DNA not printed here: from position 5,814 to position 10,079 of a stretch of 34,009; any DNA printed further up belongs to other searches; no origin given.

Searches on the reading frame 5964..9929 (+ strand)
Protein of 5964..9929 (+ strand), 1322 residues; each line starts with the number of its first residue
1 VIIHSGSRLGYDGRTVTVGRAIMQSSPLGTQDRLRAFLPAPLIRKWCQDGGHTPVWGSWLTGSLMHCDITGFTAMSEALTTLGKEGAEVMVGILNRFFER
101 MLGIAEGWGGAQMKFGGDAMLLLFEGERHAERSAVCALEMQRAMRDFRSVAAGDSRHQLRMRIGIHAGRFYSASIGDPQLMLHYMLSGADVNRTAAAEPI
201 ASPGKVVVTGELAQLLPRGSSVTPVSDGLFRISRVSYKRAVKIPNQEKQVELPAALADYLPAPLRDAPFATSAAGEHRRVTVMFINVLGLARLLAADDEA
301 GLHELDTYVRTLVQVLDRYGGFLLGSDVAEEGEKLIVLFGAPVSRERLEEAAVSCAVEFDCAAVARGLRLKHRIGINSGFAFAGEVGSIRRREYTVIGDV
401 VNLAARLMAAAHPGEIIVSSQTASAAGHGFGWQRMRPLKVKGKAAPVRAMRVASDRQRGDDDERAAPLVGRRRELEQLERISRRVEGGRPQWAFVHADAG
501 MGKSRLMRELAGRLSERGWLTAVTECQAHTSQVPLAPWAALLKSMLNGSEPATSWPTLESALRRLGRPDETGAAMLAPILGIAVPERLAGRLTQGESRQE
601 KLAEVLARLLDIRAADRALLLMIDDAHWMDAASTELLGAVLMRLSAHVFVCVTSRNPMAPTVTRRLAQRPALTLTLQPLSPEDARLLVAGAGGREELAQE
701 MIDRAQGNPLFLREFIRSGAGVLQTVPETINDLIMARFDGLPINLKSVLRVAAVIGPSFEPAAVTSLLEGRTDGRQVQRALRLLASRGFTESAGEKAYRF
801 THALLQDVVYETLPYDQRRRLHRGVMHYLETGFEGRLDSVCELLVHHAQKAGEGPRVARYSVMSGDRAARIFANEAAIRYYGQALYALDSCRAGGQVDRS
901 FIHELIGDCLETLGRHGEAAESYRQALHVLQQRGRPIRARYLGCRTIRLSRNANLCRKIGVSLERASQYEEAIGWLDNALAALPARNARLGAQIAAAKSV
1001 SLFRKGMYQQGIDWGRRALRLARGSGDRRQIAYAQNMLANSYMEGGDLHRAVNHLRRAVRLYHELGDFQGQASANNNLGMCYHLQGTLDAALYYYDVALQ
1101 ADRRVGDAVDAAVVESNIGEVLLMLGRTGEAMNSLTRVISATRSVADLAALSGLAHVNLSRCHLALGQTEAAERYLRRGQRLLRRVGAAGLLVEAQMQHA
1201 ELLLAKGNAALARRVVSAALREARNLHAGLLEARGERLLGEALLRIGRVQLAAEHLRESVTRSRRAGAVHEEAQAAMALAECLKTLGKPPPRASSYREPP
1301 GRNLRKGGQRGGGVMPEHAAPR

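Call 50: search_protein_families(library=pfam, proteins=[window:5964-9929:+], max_evalue=0.001)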
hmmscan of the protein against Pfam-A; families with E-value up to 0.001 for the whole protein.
window:5964-9929:+ (1322 aa): 15 families
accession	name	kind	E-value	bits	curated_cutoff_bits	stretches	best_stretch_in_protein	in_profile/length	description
PF00211.25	Guanylate_cyc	-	3.6e-34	118.4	21.9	2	63-218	10-157/183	Adenylate and Guanylate cyclase catalytic domain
PF13424.12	TPR_12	-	3.6e-26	91.6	30.1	2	1072-1142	3-75/77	Tetratricopeptide repeat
PF13191.12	AAA_16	-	1.1e-24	88.2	32.6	1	467-648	1-164/167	AAA ATPase domain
PF07719.23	TPR_2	-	3e-18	64.8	27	0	1032-1062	1-31/34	Tetratricopeptide repeat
PF13432.12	TPR_16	-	2.2e-16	60.4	32.7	1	1037-1102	2-61/65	Tetratricopeptide repeat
PF00515.34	TPR_1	-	6.2e-15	54.7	27.8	0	1073-1100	2-29/34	Tetratricopeptide repeat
PF13181.12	TPR_8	-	3.7e-12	45.8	25.7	0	905-927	6-28/34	Tetratricopeptide repeat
PF17874.7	TPR_MalT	-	1.9e-07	31.1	45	1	1070-1260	38-229/336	MalT-like TPR region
PF13176.12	TPR_7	-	1.3e-06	28.4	27.9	0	905-935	4-34/36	Tetratricopeptide repeat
PF13174.12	TPR_6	-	5e-06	27.3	26.3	0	1037-1062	5-30/33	Tetratricopeptide repeat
PF13401.12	AAA_22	-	4.2e-05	24.3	27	1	493-637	8-104/130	AAA domain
PF13374.12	TPR_10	-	0.00014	22.2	27.5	0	1032-1064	2-34/42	Tetratricopeptide repeat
PF14938.12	SNAP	-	0.00017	21.6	25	0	1039-1177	81-220/282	Soluble NSF attachment protein, SNAP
PF13428.12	TPR_14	-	0.00018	22.3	23.5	0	1035-1062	4-31/44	Tetratricopeptide repeat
PF13414.12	TPR_11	-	0.00044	20.3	26.8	0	1040-1085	2-41/42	TPR repeat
